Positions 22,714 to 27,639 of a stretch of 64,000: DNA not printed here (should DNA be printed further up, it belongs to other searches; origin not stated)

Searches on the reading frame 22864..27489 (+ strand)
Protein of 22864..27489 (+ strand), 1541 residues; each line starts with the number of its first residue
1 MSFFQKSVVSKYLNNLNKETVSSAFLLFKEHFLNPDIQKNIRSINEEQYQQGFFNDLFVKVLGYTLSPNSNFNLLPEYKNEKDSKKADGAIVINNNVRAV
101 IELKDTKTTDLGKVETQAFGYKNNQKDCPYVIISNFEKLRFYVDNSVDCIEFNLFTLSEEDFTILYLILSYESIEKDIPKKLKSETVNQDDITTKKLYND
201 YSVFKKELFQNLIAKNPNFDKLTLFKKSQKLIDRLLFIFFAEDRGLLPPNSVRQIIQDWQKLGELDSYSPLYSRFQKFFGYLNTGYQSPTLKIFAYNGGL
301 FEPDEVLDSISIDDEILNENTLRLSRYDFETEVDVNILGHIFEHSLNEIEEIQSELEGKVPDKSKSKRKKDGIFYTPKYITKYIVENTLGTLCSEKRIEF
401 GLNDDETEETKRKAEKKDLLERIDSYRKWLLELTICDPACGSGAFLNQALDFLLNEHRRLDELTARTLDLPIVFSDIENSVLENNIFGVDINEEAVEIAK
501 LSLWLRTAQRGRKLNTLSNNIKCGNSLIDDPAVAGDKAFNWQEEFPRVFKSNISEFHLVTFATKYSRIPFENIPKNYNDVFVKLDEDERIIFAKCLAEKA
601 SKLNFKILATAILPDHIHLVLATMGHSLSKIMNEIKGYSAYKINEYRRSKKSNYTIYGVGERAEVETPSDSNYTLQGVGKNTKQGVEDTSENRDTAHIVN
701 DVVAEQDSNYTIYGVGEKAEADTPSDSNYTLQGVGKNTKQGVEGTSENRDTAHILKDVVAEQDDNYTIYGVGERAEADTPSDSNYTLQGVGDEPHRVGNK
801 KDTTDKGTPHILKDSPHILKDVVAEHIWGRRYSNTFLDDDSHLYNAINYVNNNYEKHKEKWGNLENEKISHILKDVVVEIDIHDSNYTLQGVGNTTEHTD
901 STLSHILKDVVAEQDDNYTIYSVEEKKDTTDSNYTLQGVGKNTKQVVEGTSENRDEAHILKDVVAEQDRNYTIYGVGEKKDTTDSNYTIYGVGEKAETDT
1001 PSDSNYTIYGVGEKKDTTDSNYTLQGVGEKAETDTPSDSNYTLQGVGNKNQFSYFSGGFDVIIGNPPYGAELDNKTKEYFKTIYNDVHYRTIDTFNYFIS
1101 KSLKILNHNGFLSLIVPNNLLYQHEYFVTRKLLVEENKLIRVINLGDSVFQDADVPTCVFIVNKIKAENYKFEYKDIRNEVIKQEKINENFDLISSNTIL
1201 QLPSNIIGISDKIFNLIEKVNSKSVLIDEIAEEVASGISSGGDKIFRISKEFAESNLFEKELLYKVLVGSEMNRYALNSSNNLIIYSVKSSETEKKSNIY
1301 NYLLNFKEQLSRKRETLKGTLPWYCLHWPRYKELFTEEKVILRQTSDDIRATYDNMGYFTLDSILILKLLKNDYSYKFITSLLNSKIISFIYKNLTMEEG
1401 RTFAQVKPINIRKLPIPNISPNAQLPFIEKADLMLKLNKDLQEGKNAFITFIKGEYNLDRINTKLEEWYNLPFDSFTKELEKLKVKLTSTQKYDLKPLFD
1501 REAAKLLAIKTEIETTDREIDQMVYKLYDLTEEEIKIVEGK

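Call 110: search_protein_families(library=pfam, proteins=[window:22864-27489:+], max_evalue=0.00001)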
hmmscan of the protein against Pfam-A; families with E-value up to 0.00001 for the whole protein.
window:22864-27489:+ (1541 aa): 8 families
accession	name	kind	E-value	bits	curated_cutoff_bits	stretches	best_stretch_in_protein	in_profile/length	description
PF07669.17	Eco57I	-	8.9e-36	124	25.3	2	1049-1150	62-171/171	Eco57I restriction-modification methylase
PF12950.13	TaqI_C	-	2.4e-20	73.4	26.5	1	1265-1416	2-118/118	TaqI-like C-terminal specificity domain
PF02384.22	N6_Mtase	-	8.6e-20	71.7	20.4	1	983-1202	74-271/311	N-6 DNA Methylase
PF20473.4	MmeI_Mtase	-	1.1e-11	44.8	27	1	419-522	7-101/259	MmeI, DNA-methyltransferase domain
PF01797.21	Y1_Tnp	-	2.2e-11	44.4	23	1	575-652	14-89/121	Transposase IS200 like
PF13847.12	Methyltransf_31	-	1.1e-06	28.8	27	0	1165-1225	51-105/145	Methyltransferase domain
PF20465.4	MmeI_hel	-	2.7e-06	28.5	27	0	229-301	4-75/75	MmeI, helicase spacer domain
PF01170.24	UPF0020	-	8.4e-06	26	22.3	0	429-501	26-94/197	RMKL-like, methyltransferase domain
